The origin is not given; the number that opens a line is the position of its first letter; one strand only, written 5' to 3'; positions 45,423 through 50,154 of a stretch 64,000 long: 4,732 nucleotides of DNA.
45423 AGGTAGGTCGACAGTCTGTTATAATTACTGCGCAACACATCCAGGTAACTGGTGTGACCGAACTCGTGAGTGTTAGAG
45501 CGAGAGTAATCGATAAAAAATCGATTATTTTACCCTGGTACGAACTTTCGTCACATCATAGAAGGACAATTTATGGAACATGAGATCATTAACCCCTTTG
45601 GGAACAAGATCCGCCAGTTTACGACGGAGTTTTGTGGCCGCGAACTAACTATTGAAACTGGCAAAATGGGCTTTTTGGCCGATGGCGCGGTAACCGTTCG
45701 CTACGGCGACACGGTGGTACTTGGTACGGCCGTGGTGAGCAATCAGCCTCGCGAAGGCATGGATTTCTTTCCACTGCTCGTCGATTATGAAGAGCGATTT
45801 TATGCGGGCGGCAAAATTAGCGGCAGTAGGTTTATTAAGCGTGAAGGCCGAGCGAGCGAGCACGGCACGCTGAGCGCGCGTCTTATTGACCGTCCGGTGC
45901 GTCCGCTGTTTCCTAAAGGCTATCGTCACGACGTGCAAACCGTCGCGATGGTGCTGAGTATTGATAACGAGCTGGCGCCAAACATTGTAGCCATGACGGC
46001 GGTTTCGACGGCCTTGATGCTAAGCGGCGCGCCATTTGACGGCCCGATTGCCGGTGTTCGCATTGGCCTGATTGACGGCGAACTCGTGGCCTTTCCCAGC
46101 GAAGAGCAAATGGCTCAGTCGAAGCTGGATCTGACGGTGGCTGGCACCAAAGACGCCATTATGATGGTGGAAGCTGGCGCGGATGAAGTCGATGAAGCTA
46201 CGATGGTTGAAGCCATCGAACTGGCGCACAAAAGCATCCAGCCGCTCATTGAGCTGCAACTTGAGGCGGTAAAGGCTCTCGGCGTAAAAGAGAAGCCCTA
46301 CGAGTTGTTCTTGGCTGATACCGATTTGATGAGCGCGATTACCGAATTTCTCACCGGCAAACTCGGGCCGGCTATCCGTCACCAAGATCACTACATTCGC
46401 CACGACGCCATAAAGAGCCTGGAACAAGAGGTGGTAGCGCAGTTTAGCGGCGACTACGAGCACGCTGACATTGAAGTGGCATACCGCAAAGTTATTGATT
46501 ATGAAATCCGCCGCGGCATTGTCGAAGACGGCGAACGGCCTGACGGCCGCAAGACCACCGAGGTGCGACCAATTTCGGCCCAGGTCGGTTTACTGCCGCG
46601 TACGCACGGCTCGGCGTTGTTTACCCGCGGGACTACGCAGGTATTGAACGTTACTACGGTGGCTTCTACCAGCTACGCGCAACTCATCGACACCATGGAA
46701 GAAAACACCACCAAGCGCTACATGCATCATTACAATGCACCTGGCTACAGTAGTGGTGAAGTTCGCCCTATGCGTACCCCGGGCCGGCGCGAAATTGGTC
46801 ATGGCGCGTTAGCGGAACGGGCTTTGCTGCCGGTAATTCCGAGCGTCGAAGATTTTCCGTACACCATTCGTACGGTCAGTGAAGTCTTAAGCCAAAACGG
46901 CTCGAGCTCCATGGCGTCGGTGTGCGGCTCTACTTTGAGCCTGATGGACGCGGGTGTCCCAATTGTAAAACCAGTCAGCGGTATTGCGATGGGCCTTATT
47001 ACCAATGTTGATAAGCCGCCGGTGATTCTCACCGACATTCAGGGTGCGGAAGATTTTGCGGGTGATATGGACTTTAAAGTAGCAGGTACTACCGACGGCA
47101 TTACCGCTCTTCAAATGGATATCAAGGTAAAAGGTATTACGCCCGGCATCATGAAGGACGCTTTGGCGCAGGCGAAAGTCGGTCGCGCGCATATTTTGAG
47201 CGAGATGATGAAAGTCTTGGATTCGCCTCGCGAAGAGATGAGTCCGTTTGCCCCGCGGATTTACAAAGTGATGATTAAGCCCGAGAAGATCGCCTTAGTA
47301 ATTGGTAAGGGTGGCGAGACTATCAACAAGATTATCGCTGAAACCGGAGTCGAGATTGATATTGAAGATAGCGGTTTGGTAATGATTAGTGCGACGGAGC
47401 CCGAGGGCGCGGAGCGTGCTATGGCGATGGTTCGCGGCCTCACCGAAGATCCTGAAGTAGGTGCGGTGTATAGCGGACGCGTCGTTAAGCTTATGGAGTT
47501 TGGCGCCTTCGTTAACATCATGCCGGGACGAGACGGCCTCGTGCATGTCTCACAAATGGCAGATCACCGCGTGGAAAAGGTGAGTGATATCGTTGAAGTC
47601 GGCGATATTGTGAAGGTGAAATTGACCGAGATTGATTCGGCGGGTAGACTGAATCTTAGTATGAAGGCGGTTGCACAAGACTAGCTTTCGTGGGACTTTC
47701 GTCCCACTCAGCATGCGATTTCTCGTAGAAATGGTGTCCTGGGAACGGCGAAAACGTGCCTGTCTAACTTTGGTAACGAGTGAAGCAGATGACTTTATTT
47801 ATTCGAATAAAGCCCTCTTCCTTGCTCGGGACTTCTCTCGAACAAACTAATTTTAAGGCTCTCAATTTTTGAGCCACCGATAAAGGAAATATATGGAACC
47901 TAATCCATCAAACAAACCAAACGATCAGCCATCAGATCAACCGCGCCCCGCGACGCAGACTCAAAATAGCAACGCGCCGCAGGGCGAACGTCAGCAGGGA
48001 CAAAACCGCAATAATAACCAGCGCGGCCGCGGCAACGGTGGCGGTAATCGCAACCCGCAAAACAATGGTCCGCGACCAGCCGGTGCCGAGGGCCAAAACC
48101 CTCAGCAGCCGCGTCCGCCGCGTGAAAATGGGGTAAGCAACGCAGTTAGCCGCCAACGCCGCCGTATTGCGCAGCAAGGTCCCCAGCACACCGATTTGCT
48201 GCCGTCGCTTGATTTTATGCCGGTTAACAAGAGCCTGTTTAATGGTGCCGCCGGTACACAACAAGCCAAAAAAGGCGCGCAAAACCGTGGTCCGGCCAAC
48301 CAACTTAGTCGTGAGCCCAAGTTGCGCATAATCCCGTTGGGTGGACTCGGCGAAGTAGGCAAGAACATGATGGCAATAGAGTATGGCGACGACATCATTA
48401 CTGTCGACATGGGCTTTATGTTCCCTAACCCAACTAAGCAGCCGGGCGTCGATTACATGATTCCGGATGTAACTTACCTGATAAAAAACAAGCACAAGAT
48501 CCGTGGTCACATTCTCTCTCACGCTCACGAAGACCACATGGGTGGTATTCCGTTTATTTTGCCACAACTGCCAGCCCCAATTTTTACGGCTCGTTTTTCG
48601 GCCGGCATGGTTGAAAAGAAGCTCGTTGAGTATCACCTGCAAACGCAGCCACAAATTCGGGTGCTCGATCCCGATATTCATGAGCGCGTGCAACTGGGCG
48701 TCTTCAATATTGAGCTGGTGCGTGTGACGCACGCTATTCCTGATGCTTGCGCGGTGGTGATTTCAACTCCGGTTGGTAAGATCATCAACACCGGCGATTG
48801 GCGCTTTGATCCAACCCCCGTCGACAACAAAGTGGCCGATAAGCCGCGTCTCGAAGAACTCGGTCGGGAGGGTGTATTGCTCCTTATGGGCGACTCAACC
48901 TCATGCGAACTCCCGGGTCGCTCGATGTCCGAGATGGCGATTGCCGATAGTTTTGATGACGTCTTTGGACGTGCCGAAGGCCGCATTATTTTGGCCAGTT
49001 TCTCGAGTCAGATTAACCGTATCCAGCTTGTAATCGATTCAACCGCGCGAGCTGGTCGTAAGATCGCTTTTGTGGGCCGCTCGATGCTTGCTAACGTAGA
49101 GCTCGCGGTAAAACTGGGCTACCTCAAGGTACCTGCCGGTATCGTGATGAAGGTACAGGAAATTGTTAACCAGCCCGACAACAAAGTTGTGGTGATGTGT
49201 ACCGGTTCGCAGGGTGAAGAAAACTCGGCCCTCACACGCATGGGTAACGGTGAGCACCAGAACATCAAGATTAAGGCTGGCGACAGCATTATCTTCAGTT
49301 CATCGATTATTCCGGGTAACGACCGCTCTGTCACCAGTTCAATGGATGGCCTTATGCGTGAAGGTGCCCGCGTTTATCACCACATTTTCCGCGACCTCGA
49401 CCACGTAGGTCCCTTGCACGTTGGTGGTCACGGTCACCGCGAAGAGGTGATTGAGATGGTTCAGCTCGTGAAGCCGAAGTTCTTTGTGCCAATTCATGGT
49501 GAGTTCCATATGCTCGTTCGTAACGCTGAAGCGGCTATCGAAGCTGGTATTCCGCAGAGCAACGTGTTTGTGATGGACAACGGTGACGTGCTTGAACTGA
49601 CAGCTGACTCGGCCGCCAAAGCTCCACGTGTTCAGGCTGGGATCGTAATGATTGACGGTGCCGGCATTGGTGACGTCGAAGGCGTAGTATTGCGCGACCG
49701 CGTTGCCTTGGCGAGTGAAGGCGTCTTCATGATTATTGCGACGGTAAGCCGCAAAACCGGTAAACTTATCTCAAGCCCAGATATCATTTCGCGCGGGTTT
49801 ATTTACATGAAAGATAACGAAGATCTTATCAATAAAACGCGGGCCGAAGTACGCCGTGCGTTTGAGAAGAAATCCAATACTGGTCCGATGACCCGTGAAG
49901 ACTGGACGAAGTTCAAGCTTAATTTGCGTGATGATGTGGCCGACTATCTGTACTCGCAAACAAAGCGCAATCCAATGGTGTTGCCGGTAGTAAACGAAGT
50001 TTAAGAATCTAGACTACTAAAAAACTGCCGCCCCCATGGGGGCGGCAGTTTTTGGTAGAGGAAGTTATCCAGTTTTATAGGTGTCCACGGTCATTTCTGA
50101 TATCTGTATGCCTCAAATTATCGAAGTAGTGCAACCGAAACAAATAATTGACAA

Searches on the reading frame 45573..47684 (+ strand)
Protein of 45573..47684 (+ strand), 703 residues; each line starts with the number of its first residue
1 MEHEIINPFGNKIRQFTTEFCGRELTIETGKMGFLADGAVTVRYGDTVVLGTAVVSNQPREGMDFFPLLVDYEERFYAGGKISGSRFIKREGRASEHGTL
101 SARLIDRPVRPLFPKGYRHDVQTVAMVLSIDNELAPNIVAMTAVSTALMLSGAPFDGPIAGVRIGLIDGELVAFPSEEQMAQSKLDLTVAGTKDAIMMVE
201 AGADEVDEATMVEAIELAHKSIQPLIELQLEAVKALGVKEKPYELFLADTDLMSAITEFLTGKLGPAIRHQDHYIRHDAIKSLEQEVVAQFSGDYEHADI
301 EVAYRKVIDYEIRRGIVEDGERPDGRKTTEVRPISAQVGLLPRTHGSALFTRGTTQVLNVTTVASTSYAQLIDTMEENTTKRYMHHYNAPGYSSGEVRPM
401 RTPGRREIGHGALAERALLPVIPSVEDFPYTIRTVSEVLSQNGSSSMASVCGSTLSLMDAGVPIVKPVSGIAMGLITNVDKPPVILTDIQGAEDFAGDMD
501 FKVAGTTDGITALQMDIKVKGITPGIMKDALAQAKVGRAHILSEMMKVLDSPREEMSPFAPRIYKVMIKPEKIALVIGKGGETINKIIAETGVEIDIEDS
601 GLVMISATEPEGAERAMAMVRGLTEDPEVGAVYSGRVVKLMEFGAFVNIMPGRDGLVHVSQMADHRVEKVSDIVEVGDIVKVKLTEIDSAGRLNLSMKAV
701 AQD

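Call 73: search_protein_families(library=pfam, proteins=[window:45573-47684:+], max_evalue=0.01)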
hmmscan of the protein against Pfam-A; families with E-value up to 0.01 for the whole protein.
window:45573-47684:+ (703 aa): 8 families
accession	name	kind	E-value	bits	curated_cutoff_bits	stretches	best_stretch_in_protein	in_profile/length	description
PF01138.27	RNase_PH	-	8.5e-50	169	25.5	2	330-463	1-130/130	3' exoribonuclease family, domain 1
PF03725.20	RNase_PH_C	-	7.3e-22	77.5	20.8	2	157-220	1-66/67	3' exoribonuclease family, domain 2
PF00575.29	S1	-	3.9e-18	66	22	1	627-698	2-74/74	S1 RNA binding domain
PF00013.35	KH_1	-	7.7e-12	45.2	21.5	1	564-621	2-65/66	KH domain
PF03726.19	PNPase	-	8.1e-08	33.1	24.6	1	252-327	2-81/81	Polyribonucleotide nucleotidyltransferase, RNA binding domain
PF07650.23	KH_2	-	0.00039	20.6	22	1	565-599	28-63/78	KH domain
PF23459.1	S1_RRP5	-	0.00071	20.5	27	1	630-690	4-64/72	RRP5 S1 domain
PF22675.2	KH-I_KHDC4-BBP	-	0.0011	19.2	30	1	573-619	8-55/76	KHDC4/BBP-like, KH-domain type I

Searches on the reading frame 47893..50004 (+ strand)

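Call 73: search_protein_families(library=pfam, proteins=[window:47893-50004:+], max_evalue=0.01)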
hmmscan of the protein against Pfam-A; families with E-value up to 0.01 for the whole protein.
window:47893-50004:+ (703 aa): 5 families
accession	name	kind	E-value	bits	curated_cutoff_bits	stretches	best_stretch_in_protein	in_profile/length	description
PF22505.1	RNase_J_b_CASP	-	4.2e-45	153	27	1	362-486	1-125/126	Ribonuclease J, beta-CASP domain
PF17770.6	RNase_J_C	-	1.6e-27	96.9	23.8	1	599-703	1-102/102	Ribonuclease J C-terminal domain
PF12706.13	Lactamase_B_2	-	1.1e-06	28.9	27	1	201-304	29-144/200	Beta-lactamase superfamily domain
PF00753.33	Lactamase_B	-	1.3e-06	28.9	22.7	1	205-307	46-154/196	Metallo-beta-lactamase superfamily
PF07521.17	RMMBL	-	4.2e-06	27.1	21.6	1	510-553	14-58/63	Zn-dependent metallo-hydrolase RNA specificity domain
